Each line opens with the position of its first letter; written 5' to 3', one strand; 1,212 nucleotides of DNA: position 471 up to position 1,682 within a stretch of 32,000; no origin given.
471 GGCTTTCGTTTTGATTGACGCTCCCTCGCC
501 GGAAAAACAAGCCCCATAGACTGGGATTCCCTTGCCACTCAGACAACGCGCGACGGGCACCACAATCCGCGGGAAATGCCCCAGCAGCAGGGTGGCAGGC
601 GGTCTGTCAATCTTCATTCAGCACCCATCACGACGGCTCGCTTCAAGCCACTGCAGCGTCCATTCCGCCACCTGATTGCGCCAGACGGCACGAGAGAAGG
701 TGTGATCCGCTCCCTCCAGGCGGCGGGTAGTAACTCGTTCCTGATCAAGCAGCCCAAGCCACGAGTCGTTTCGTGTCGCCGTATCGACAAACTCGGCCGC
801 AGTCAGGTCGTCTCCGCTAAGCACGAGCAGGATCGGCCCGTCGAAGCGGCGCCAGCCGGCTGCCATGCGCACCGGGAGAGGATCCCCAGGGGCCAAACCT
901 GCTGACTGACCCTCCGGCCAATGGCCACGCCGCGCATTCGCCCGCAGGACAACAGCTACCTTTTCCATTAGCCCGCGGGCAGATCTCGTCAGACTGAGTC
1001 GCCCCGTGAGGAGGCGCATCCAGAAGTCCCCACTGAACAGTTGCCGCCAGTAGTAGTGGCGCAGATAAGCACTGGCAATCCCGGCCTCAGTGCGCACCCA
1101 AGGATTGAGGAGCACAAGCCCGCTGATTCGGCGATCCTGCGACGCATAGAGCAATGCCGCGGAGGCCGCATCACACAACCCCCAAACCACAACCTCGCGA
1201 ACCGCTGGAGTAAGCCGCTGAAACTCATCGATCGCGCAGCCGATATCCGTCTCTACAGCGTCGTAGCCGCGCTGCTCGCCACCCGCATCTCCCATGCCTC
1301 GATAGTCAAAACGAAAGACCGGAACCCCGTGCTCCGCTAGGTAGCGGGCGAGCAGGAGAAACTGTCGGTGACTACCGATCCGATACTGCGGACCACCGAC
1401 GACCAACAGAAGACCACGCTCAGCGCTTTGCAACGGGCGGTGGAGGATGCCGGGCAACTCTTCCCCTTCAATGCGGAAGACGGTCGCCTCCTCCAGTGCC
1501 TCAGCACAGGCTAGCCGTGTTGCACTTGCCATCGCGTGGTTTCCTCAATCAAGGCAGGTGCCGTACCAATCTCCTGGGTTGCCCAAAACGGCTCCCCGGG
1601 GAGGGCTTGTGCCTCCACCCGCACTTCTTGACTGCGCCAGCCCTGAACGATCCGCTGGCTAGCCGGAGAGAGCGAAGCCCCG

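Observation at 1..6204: Uncharacterised EPS-type cassette: exosortase-A-associated hydrolase1/hydrolase2/ACP trio wired to two paralogous ATP-grasp ligases, a GT4 and a phosphatase domain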

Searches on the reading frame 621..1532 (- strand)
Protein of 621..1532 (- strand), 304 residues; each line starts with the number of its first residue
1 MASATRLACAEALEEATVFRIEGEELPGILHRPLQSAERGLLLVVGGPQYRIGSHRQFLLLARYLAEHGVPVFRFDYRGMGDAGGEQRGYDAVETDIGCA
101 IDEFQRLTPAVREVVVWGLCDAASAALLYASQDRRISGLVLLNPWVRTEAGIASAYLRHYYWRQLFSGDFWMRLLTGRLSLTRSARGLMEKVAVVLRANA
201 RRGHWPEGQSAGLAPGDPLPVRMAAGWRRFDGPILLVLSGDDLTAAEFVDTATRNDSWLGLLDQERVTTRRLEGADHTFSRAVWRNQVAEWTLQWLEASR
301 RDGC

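Call 6: search_protein_families(library=ncbifam, proteins=[window:621-1532:-], max_evalue=0.01)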
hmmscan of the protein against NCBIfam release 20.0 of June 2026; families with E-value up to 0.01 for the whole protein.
window:621-1532:- (304 aa): 4 families
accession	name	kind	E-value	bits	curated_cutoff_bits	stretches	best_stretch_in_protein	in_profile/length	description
TIGR03100.1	hydr1_PEP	hypoth_equivalog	9.1e-102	340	168.45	1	14-297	2-273/274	hydrolase 1, exosortase A system-associated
TIGR03101.1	hydr2_PEP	hypoth_equivalog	7.9e-07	28.8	202.75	1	54-147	41-135/266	hydrolase 2, exosortase A system-associated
NF058544.1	IVPilMotSglTMyx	equivalog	2.7e-05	24.1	300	1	13-145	8-138/210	type IV pili motility protein SglT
NF047920.1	lactonase_UilS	equivalog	0.0032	17.2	400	1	62-140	45-126/285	UilS family quorum-quenching N-acyl-homoserine lactonase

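Call 7: search_protein_families(library=pfam, proteins=[window:621-1532:-], max_evalue=0.01)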
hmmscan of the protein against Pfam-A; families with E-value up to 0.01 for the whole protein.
window:621-1532:- (304 aa): 3 families
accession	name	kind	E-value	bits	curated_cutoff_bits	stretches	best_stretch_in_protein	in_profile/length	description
PF12697.13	Abhydrolase_6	-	1.5e-10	42.5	26.3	1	42-279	2-205/217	Alpha/beta hydrolase family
PF12146.15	Hydrolase_4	-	4.8e-09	36.3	27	1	57-159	19-125/239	Serine aminopeptidase, S33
PF00561.26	Abhydrolase_1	-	0.00024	21.3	25.8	1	42-144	4-102/245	alpha/beta hydrolase fold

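Call 9: find_encoding_contigs(protein=window:621-1532:-, flank=10000, max_places=6)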
Protein window:621-1532:- (304 aa): 5 contigs read that carry it; 3 places shown.
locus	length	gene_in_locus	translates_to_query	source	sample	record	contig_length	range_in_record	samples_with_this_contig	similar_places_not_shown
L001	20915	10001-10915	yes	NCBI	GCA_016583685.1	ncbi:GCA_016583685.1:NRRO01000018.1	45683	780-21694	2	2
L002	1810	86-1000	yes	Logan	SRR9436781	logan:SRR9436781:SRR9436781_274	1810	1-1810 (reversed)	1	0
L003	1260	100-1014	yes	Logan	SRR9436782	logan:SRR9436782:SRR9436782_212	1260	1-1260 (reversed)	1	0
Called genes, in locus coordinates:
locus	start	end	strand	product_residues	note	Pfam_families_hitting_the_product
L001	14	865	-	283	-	-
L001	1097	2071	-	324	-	PF08447:PAS_3, PF00990:GGDEF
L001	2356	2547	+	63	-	-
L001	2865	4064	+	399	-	PF00158:Sigma54_activat, PF14532:Sigma54_activ_2, PF01078:Mg_chelatase (weak), PF07728:AAA_5, PF25601:AAA_lid_14, PF02954:HTH_8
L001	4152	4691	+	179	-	-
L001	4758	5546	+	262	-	PF01203:T2SSN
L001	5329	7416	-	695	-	PF01451:LMWPc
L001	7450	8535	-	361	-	PF13439:Glyco_transf_4 (weak), PF13579:Glyco_trans_4_4 (weak), PF00534:Glycos_transf_1, PF13692:Glyco_trans_1_4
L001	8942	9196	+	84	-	-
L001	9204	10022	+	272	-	PF02129:Peptidase_S15 (faint), PF12146:Hydrolase_4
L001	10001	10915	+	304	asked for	PF12146:Hydrolase_4, PF12697:Abhydrolase_6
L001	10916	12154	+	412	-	PF07478:Dala_Dala_lig_C (faint), PF15632:ATPgrasp_Ter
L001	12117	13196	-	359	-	PF13480:Acetyltransf_6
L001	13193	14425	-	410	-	PF01041:DegT_DnrJ_EryC1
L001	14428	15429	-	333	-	PF00535:Glycos_transf_2, PF10111:Glyco_tranf_2_2, PF13641:Glyco_tranf_2_3, PF13632:Glyco_trans_2_3 (weak)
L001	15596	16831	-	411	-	PF00278:Orn_DAP_Arg_deC, PF01168:Ala_racemase_N, PF02784:Orn_Arg_deC_N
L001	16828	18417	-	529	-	PF00501:AMP-binding, PF13193:AMP-binding_C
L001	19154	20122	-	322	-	PF00685:Sulfotransfer_1, PF13469:Sulfotransfer_3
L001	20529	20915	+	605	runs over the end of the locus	PF00664:ABC_membrane, PF00005:ABC_tran, PF02463:SMC_N (faint)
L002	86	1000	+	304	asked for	PF12146:Hydrolase_4, PF12697:Abhydrolase_6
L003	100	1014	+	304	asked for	PF12146:Hydrolase_4, PF12697:Abhydrolase_6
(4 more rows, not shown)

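Call 10: search_protein_families(library=ncbifam, proteins=[L001:10916-12151:+, L001:12120-13196:-, L001:13196-14425:-, L001:14431-15429:-, L001:15599-16831:-, L001:16831-18417:-, L001:19157-20122:-, L001:8942-9193:+], max_evalue=0.001)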
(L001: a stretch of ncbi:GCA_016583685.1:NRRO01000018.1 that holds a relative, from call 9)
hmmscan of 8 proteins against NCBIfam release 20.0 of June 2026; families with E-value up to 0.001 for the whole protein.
L001:10916-12151:+ (412 aa): 22 families
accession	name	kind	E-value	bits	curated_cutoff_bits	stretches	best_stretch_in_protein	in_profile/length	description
NF009405.0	PRK12767.1-4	equivalog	6.2e-14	51.7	390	1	59-313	51-292/320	carbamoyl phosphate synthase-like protein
NF009406.0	PRK12767.1-5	equivalog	7.4e-14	51.5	271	1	65-313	58-297/327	carbamoyl phosphate synthase-like protein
NF002378.0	PRK01372.1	subfamily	2.9e-12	45.9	243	1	118-285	99-269/305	D-alanine--D-alanine ligase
NF005315.0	PRK06849.1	equivalog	1.4e-10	40.7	406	1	47-206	45-199/389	hypothetical protein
NF009402.0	PRK12767.1-1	equivalog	5.8e-10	38.5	218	1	64-295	59-284/329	carbamoyl phosphate synthase-like protein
TIGR01205.1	D_ala_D_alaTIGR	subfamily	6.6e-08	31.9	245.65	1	118-284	105-284/318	D-alanine--D-alanine ligase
NF002563.0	PRK02186.1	subfamily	2.6e-07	29.3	625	1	125-232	113-220/890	argininosuccinate lyase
NF000206.1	D_ala_D_lac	equivalog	1.4e-06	27.6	550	1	115-213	128-222/342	D-alanine--(R)-lactate ligase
TIGR03909.1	pyrrolys_PylC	equivalog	2.1e-06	26.7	248.3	1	151-270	121-238/374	3-methylornithine--L-lysine ligase PylC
NF009404.0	PRK12767.1-3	equivalog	5.2e-06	25.6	316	1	58-299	49-296/344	carbamoyl phosphate synthase-like protein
NF000374.1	D_ala_D_lac_VanO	exception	1.2e-05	24.5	750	1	59-211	71-220/346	D-alanine--(R)-lactate ligase VanO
NF010623.0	PRK14016.1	subfamily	3e-05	22.4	877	1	119-204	214-298/871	cyanophycin synthetase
NF000144.1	D_ala_D_lac_VanF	exception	3.6e-05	22.9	750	1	113-212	126-221/343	D-alanine--(R)-lactate ligase VanF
NF002528.0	PRK01966.1-4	subfamily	5.2e-05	22.2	262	0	118-217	140-245/366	D-alanine--D-alanine ligase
NF012217.1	D_ala_D_lac_VanA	exception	5.5e-05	22.5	775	1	116-213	129-222/343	D-alanine--(R)-lactate ligase VanA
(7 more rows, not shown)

L001:12120-13196:- (359 aa): 1 family
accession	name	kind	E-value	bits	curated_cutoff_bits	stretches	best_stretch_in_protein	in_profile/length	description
NF047385.1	T4SS_GNAT_BspF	exception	1.8e-17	63.1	775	1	158-293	216-351/428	type IV secretion system effector crotonyl transferase BspF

L001:13196-14425:- (410 aa): 8 families
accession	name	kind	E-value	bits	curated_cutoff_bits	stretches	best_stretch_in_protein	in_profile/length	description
NF008687.0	PRK11706.1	equivalog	1.2e-21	76.9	375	1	45-181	57-196/375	dTDP-4-amino-4,6-dideoxygalactose transaminase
TIGR03588.1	PseC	equivalog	2.4e-17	62.9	423.5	1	40-181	51-201/380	UDP-4-amino-4,6-dideoxy-N-acetyl-beta-L-altrosamine transaminase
NF008658.2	PRK11658.1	equivalog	5.2e-16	58.3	631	1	43-179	57-195/379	UDP-4-amino-4-deoxy-L-arabinose aminotransferase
TIGR02379.1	ECA_wecE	subfamily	1.8e-15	56.6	434.85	1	46-181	58-197/376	dTDP-4-amino-4,6-dideoxy-D-glucose transaminase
NF011936.0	PRK15407.1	equivalog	9.9e-14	50.9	423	1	54-181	108-238/440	lipopolysaccharide biosynthesis protein RfbH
TIGR04181.1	NHT_00031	hypoth_equivalog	4.1e-12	45.7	420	1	46-181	57-211/359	LegC family aminotransferase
TIGR04427.1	PLP_DesI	equivalog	1.5e-09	37.5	650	1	45-180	78-214/390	dTDP-4-dehydro-6-deoxyglucose aminotransferase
NF005817.0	PRK07683.1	equivalog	0.00057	18.7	575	1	43-114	98-169/387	aminotransferase A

L001:14431-15429:- (333 aa): 26 families (the best 25 are shown)
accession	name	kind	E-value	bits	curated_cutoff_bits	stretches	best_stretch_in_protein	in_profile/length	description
NF047683.1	TeichurnBiosyTuaG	equivalog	1.7e-26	93.4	400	1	3-226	4-213/252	teichuronic acid biosynthesis protein TuaG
TIGR03965.1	mycofact_glyco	equivalog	1.7e-25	89.8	280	1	3-208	72-270/467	mycofactocin biosynthesis glycosyltransferase MftF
NF041875.1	EPS_EpsD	equivalog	3.9e-22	79.1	370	1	7-212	1-200/325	exopolysaccharide biosynthesis glycosyltransferase EpsD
NF007482.0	PRK10073.1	equivalog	8.1e-21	74.4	423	1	1-116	2-119/334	glycosyltransferase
NF053739.1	GlytfEpsEBac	equivalog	7.2e-18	64.5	450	1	5-119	1-118/265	glycosyltransferase EpsE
TIGR04283.1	glyco_like_mftF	equivalog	1.4e-14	54.2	182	1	7-95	1-84/221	TIGR04283 family arsenosugar biosynthesis glycosyltransferase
NF050050.1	ProtGlycPglI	equivalog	3.1e-14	53.1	500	1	5-102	2-102/306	GalNAc(5)-diNAcBac-PP-undecaprenol beta-1,3-glucosyltransferase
NF038302.1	EPS_HpsE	equivalog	5.7e-13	48.5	300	1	7-126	3-130/307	hormogonium polysaccharide biosynthesis glycosyltransferase HpsE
TIGR03937.1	PgaC_IcaA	equivalog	2.3e-12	46.6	422.3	1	3-117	43-159/407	poly-beta-1,6-N-acetyl-D-glucosamine synthase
TIGR04017.1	WcaA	equivalog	2.8e-11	43.6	495.75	1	3-210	3-207/279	colanic acid biosynthesis glycosyltransferase WcaA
NF007453.0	PRK10018.1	equivalog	3.9e-11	43.1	382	1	3-211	4-209/280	colanic acid biosynthesis glycosyltransferase WcaA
NF038299.1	EPS_HpsN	equivalog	6.4e-11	41.8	425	1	5-151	1-149/317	hormogonium polysaccharide biosynthesis glycosyltransferase HpsN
NF041394.1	GtaseAglG_Halo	equivalog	8.2e-10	38.4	440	1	18-132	16-131/304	glucosyl-dolichyl phosphate glucuronosyltransferase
NF050819.1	PolSacchBiosHfsG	equivalog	2.4e-09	36.8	500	1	3-211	10-211/302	polysaccharide biosynthesis protein HfsG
TIGR03469.1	HpnB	hypoth_equivalog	4.7e-09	35.8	379.25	1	3-59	42-99/386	hopene-associated glycosyltransferase HpnB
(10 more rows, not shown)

L001:15599-16831:- (411 aa): 8 families
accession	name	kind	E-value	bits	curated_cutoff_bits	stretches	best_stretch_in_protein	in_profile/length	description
TIGR03099.1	dCO2ase_PEP1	hypoth_equivalog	1.2e-177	590.9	478.45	1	14-411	1-398/398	pyridoxal-dependent decarboxylase, exosortase A system-associated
TIGR01048.1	lysA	equivalog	1.2e-76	257.9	297.9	1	16-411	4-395/417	diaminopimelate decarboxylase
NF006515.0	PRK08961.1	equivalog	1.5e-45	155.5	802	1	34-407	499-856/861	bifunctional aspartate kinase/diaminopimelate decarboxylase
NF052544.1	OrLyDeCDokD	equivalog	2.5e-22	79.1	700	1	14-410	19-436/461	ornithine/lysine decarboxylase DokD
TIGR01273.1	speA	equivalog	1.6e-15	56.6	624.1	1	65-309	93-354/624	arginine decarboxylase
NF003763.0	PRK05354.1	equivalog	3.8e-14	52.1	369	1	65-308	100-361/636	biosynthetic arginine decarboxylase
NF041039.1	FslC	exception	1.5e-13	50.4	500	1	66-399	59-393/418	rhizoferrin biosystnesis N-citrylornithine decarboxylase FslC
TIGR01047.1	nspC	equivalog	5.3e-05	21.8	409.05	1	63-306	29-251/380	carboxynorspermidine decarboxylase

L001:16831-18417:- (529 aa): 106 families (the best 25 are shown)
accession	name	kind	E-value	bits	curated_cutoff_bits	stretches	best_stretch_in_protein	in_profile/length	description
TIGR03098.1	ligase_PEP_1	hypoth_equivalog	1.1e-213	710.4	592.35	1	6-517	3-516/517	acyl-CoA ligase (AMP-forming), exosortase A system-associated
NF004837.0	PRK06187.1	subfamily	5.2e-91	305.5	476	1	5-521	10-524/531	long-chain-fatty-acid--CoA ligase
NF006182.0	PRK08316.1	subfamily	1.7e-83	280.9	663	1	7-522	15-520/523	fatty acyl-CoA synthetase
TIGR01733.1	AA-adenyl-dom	subfamily_domain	4.7e-76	256.2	317.4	1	30-448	1-409/409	amino acid adenylation domain-containing protein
NF005702.0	PRK07514.1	subfamily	1.6e-72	244.5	558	1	10-524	10-505/506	malonyl-CoA synthase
NF006181.0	PRK08314.1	subfamily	8.8e-66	222.3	705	2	153-517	194-552/563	long-chain-fatty-acid--CoA ligase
NF004114.0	PRK05605.1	equivalog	2.8e-64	217.4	766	2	156-518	215-568/575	long-chain-fatty-acid--CoA ligase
NF009233.0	PRK12583.1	subfamily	2.4e-63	214.4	832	2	162-522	201-553/558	fatty acid CoA ligase family protein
NF004511.1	PRK05852.1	equivalog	1.1e-61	209.1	650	1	7-520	3-505/505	FadD7 family fatty acid--CoA ligase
NF038078.1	NRPS_MxcG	equivalog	5.8e-60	202.8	2300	1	8-519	461-960/1442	myxochelin non-ribosomal peptide synthetase MxcG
NF005307.0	PRK06839.1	equivalog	2.4e-59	201.3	748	1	11-516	10-490/496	o-succinylbenzoate--CoA ligase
NF052580.1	Str24CoAsynCasG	equivalog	1.2e-58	198.8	750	1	9-515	47-546/548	steroid-24-oyl-CoA synthetase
NF005714.0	PRK07529.1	subfamily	1.4e-57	195.5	632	2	161-520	217-577/640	acyl-CoA synthetase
NF052269.1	Staph_lig_FadD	equivalog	1.7e-57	194.9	650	1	19-517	16-491/499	long-chain-fatty-acid--CoA ligase FadD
NF004808.0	PRK06155.1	equivalog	2.7e-57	194.3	722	1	4-518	22-521/542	ATP-dependent acyl-CoA ligase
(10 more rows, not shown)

L001:19157-20122:- (322 aa): 0 families

L001:8942-9193:+ (84 aa): 6 families
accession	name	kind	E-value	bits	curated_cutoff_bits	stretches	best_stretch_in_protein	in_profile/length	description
NF058660.1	cispen_ACP_AmcB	equivalog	1.3e-08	34.9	80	1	5-78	4-76/80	cispentacin biosynthesis acyl carrier protein AmcB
NF005798.0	PRK07639.1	equivalog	2.1e-06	28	100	1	4-79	7-80/91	petrobactin biosynthesis protein AsbD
NF002147.0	PRK00982.1-1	equivalog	0.0003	20.6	84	1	36-78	38-78/83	acyl carrier protein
NF002150.0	PRK00982.1-4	subfamily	0.00043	20.5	66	1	37-80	37-78/80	acyl carrier protein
NF006617.0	PRK09184.1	subfamily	0.00049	20.1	70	1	13-79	24-92/96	phosphopantetheine-binding protein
TIGR00517.1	acyl_carrier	equivalog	0.00084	19.2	70.45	1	24-79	23-75/77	acyl carrier protein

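Call 22: search_solved_structures(query=L001:10916-12151:+, max_evalue=0.01)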
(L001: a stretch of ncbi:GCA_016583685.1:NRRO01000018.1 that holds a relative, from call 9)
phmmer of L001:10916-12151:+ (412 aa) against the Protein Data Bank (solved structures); distinct sequences matched with E-value up to 0.01: 11.
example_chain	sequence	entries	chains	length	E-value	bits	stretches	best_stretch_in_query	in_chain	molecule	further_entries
8evv_A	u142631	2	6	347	3e-06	29.3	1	130-284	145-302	D-alanine--D-alanine ligase A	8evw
8evx_A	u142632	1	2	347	3e-06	29.3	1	130-284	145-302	D-alanine--D-alanine ligase A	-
3se7_A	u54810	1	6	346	1.1e-05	27.4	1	59-213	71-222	VanA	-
2ip4_A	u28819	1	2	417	3.8e-05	25.7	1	94-257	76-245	Phosphoribosylamine--glycine ligase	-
2pn1_A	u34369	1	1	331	8.5e-05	24.5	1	119-310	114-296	Carbamoylphosphate synthase large subunit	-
7txv_A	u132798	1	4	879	0.0025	19.7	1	117-220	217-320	Cyanophycin synthase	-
7lg5_A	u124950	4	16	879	0.0025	19.7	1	117-220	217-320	Cyanophycin synthase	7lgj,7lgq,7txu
3r23_A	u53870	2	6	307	0.0025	19.7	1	129-223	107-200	D-alanine--D-alanine ligase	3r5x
1e4e_A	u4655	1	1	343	0.0029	19.5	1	115-214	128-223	VANCOMYCIN/TEICOPLANIN A-TYPE RESISTANCE PROTEIN VANA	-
1e4e_B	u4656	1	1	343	0.0036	19.2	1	115-214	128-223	VANCOMYCIN/TEICOPLANIN A-TYPE RESISTANCE PROTEIN VANA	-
7wac_A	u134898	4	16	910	0.006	18.5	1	118-220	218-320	Cyanophycin synthase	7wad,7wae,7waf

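Call 28: find_homologous_proteins(query=window:621-1532:-, max_evalue=1e-10)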
Query window:621-1532:- (304 aa): 7948 proteins with E <= 1e-10 among 8000 candidates; the best 120 are listed.
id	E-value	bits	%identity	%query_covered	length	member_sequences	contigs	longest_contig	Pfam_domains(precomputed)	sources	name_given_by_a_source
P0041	1.9e-201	686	100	100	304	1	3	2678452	PF12697.14,PF12146.16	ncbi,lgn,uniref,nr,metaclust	ncbi:hydrolase 1, exosortase A system-associated [Halorhodospira halophila]|uniref:Esterase/lipase/t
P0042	1.2e-147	509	78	100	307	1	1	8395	PF12697.14,PF12146.16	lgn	-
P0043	1.2e-104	368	60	94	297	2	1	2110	PF12697.14,PF00561.27,PF12146.16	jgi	jgi:uncharacterized protein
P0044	4.4e-104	366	61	94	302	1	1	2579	PF12697.14,PF00561.27,PF12146.16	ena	-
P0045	1.0e-103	365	59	95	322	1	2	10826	PF12697.14,PF00561.27,PF12146.16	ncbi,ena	-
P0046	2.7e-103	363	61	94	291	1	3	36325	PF12697.14,PF00561.27,PF12146.16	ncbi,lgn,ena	-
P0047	3.6e-103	363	59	94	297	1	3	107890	PF12697.14,PF12146.16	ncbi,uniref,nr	ncbi:hydrolase 1, exosortase A system-associated [Ectothiorhodospira variabilis]|uniref:hydrolase 1,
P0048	1.4e-102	361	62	93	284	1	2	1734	PF12697.14,PF00561.27,PF12146.16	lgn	-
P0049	3.3e-102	360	60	93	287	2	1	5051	PF12697.14,PF00561.27,PF12146.16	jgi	-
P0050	3.3e-102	360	60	93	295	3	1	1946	PF12697.14,PF12146.16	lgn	-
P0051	3.6e-102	360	60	95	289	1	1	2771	PF12697.14,PF00561.27,PF12146.16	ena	-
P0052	8.3e-102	358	54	94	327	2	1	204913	PF12697.14,PF00561.27,PF12146.16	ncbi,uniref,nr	ncbi:hydrolase 1, exosortase A system-associated [Halochromatium salexigens]|uniref:Hydrolase 1, exo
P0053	1.4e-101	358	57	95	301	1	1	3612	PF12697.14,PF12146.16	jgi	jgi:uncharacterized protein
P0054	3.9e-101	356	60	94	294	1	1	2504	PF12697.14,PF00561.27,PF12146.16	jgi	jgi:uncharacterized protein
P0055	3.9e-101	356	55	95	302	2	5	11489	PF12697.14,PF00561.27,PF12146.16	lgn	-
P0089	8.9e-97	342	60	94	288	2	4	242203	PF12697.14,PF12146.16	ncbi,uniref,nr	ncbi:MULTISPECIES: hydrolase 1, exosortase A system-associated [Halorhodospira]|uniref:hydrolase 1, 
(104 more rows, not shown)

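Call 31: find_related_loci(query=A1, collection=genome_contigs, flank=10000)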
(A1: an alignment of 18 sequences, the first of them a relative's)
Query A1 (304 aa) in genome_contigs; peptide patterns used: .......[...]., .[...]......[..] (x = any residue, [..] = any of these).
600 stretches matched a pattern (row limit reached: there are more); 592 encode a relative of the query (tblastn E <= 1e-3); the best 80 are kept; 80 distinct loci.
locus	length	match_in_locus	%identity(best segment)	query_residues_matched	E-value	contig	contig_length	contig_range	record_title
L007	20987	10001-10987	55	10-299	8e-100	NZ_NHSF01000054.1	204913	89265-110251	Halochromatium salexigens strain DSM 4395 scaffold0054, whole genome shotgun sequence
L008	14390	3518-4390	56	14-303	8e-100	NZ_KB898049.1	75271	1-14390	Thioalkalivibrio sp. ALJ16 D000DRAFT_scaffold00013.13, whole genome shotgun sequence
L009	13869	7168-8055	58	12-304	7e-96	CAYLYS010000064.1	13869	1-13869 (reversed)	MAG TPA_asm: uncultured Chromatiales bacterium isolate SRP344714_co1_271 genome assembly, contig: NODE_8057_length_13869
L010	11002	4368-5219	55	14-299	2e-95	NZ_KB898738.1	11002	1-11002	Thioalkalivibrio sp. ALJ24 D571DRAFT_scaffold00015.15, whole genome shotgun sequence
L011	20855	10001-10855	55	14-297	4e-95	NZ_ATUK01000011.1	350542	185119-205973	Thioalkalivibrio sp. AKL19 F817DRAFT_scaffold00002.2_C, whole genome shotgun sequence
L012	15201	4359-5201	58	15-297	1e-94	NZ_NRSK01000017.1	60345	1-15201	Ectothiorhodospira mobilis strain DSM 237 scaffold0017, whole genome shotgun sequence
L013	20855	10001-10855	54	14-297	2e-94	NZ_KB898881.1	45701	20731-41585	Thioalkalivibrio sp. ALMg11 D578DRAFT_scaffold00011.11, whole genome shotgun sequence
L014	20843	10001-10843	57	14-300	4e-93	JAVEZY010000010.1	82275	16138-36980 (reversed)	MAG: Gammaproteobacteria bacterium isolate BF4_77 NODE_803_length_82275_cov_23.892219_Biofilm4, whole genome shotgun seq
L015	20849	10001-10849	51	14-296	1e-91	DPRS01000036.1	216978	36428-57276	MAG TPA_asm: Oxalobacteraceae bacterium isolate UBA8502 contig_6919, whole genome shotgun sequence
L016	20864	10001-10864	51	2-298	7e-91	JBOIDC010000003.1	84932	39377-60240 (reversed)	MAG: Gammaproteobacteria bacterium isolate SD8036_metabat2.bin.3 NODE_75_length_84932_cov_1.838818, whole genome shotgun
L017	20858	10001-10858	47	14-297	5e-90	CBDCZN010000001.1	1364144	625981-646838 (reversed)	MAG: Methylococcales bacterium isolate 45c4cb77-fec9-4c48-be97-a6abe3c5673b genome assembly, contig: contig_1, whole gen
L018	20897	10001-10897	49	5-298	1e-89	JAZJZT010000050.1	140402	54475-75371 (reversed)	MAG: Pseudomonadota bacterium isolate ADI_H2L1_1_122_18_3-bin031 ADIH2L11_B031_0_000000000050, whole genome shotgun sequ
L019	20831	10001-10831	50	26-298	2e-88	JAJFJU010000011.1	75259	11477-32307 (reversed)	MAG: Gammaproteobacteria bacterium isolate OFTM67 OFTM67_10, whole genome shotgun sequence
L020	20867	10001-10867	52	14-299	2e-88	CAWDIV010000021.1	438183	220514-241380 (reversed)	MAG: uncultured beta proteobacterium isolate MFD04850.bin.2.27 genome assembly, contig: contig_38137, whole genome shotg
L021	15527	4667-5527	55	13-298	5e-88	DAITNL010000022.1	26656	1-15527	MAG TPA_asm: Candidatus Competibacteraceae bacterium isolate CTOTU14315 NODE_23_length_26656_cov_4.058644, whole genome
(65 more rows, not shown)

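Call 34: find_homologous_proteins(query=L001:20529-20915:+, max_evalue=1e-20)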
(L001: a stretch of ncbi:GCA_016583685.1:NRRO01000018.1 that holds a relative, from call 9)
Query L001:20529-20915:+: 71 candidates shared short words with the query, none scored E <= 1e-20.
